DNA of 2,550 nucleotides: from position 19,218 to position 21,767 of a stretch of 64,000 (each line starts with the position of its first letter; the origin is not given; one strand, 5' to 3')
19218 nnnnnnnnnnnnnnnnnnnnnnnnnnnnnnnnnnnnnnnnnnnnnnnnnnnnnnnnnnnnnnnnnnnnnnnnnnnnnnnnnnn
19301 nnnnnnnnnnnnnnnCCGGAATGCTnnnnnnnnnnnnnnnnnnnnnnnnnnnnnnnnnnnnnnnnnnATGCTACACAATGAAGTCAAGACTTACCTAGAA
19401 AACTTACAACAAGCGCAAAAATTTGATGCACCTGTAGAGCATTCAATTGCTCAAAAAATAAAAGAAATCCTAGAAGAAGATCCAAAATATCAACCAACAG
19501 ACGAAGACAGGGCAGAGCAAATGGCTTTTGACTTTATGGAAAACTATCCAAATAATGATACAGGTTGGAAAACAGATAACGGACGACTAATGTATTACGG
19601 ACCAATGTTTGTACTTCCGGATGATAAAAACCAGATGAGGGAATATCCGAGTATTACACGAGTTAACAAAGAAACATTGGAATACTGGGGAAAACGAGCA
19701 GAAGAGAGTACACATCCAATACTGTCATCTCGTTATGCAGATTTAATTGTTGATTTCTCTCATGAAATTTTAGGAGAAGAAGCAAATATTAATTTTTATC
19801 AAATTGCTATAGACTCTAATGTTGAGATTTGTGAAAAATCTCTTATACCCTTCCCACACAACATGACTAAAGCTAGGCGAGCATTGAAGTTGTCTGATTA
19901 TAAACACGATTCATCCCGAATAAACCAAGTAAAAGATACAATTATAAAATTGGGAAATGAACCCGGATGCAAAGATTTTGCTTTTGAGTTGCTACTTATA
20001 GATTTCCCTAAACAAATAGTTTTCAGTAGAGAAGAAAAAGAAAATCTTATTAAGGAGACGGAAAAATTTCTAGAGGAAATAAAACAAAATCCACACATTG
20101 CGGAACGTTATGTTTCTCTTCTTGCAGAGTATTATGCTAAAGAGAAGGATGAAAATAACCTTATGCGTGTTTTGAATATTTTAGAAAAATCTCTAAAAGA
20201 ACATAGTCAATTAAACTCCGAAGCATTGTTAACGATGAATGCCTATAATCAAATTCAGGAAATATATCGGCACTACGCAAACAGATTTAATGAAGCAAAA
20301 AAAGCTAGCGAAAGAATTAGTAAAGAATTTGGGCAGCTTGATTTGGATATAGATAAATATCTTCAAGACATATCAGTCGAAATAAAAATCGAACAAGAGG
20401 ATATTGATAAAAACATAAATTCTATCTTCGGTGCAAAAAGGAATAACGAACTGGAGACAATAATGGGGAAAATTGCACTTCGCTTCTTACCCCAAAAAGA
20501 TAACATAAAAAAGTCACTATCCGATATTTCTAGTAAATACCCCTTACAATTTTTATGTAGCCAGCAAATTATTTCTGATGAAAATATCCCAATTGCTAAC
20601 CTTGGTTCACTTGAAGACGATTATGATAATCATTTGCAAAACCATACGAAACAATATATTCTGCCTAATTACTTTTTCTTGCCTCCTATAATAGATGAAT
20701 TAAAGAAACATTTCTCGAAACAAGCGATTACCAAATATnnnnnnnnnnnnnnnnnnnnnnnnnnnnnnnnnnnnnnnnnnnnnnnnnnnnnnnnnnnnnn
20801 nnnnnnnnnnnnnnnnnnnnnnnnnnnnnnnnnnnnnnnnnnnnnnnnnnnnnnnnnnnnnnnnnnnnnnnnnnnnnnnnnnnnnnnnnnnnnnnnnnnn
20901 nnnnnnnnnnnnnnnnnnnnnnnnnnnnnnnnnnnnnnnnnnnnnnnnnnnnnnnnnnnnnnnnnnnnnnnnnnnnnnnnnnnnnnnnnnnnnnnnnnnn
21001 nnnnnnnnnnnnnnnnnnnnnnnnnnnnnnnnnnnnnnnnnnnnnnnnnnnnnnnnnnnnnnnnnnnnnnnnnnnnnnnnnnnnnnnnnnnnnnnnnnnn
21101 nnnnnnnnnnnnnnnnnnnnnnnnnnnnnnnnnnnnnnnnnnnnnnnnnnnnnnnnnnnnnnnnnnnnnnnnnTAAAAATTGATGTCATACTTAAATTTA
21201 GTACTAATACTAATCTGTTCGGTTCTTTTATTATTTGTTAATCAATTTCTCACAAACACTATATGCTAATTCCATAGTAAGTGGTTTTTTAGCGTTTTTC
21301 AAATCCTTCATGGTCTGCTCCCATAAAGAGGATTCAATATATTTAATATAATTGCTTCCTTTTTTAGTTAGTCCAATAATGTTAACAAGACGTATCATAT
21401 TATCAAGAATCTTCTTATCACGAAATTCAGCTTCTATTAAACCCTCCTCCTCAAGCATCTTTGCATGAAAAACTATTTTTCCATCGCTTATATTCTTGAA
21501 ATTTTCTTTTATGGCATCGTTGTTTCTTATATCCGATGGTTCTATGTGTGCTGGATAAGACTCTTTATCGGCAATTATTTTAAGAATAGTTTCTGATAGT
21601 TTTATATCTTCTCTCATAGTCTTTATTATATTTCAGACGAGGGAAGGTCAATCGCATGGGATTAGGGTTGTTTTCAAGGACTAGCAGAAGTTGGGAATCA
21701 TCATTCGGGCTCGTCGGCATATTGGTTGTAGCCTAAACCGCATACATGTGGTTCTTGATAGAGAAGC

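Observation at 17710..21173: Candidate undescribed defence module: ABC-type ATPase + small ORF(s) + DUF4209/HEPN-like protein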

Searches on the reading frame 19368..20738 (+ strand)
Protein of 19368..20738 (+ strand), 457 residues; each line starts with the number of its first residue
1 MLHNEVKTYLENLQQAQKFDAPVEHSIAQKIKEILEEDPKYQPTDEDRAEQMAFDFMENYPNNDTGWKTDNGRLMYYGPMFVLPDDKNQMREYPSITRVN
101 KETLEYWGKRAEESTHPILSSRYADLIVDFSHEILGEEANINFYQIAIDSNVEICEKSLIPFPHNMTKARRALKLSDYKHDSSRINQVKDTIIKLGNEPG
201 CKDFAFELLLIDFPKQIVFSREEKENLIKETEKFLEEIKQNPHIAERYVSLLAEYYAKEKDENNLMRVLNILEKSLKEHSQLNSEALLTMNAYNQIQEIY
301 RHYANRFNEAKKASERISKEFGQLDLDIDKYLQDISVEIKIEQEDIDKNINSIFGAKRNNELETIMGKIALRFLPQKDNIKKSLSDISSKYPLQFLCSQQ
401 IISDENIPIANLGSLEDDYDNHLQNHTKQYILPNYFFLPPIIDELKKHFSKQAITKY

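Call 74: search_protein_families(library=pfam, proteins=[window:19368-20738:+], max_evalue=10)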
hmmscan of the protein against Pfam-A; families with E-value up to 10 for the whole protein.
window:19368-20738:+ (457 aa): 6 families
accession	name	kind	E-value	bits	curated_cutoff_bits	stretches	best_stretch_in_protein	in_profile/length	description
PF24235.1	RHG29_45_N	-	0.019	15.7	27.7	1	257-319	32-91/108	Rho GTPase-activating protein 29/45 N-terminal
PF05004.19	IFRD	-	0.022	14.2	25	1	246-293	52-97/306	Interferon-related developmental regulator (IFRD)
PF10459.15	Peptidase_S46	-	0.059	12.4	22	1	228-366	328-470/698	Peptidase S46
PF18371.6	FAD_SOX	-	0.25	12.1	26.5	1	244-292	35-83/104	Flavin adenine dinucleotide (FAD)-dependent sulfhydryl oxidase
PF05016.21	ParE_toxin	-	3.5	8.7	23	1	289-324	4-39/89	ParE toxin of type II toxin-antitoxin system, parDE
PF04286.17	DUF445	-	3.5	7.9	33.8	1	228-323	212-302/368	Protein of unknown function (DUF445)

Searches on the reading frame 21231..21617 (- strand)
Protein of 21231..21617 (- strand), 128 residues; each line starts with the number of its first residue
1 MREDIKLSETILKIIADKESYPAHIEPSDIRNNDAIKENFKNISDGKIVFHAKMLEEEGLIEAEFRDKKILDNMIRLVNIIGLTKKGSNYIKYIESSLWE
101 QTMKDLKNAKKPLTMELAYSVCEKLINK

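Call 3: search_protein_families(library=pfam, proteins=[window:21231-21617:-], max_evalue=0.01)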
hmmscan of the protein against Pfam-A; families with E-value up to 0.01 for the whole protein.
window:21231-21617:- (128 aa): 2 families
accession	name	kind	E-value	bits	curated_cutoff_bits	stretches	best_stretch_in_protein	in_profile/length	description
PF10711.15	DUF2513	-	6.1e-07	30.2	29.6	1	9-108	8-96/100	Hypothetical protein (DUF2513)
PF09639.16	YjcQ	-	0.0069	17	23.3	0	29-110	14-93/95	YjcQ protein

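Call 4: search_protein_families(library=padloc, proteins=[window:21231-21617:-], max_evalue=0.01)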
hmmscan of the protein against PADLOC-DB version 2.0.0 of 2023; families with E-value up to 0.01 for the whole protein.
window:21231-21617:- (128 aa): 2 families
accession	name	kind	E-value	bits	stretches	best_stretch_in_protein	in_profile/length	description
PDLC01987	CARF_m5--CARF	-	0.0081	14.2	0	33-76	20-62/195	-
PDLC01866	CARF3--CARF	-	0.0086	14.1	0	11-73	144-186/207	-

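Call 6: search_protein_families(library=ncbifam, proteins=[window:21231-21617:-], max_evalue=0.01)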
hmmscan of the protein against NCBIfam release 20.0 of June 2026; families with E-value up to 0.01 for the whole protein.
window:21231-21617:- (128 aa): 0 families
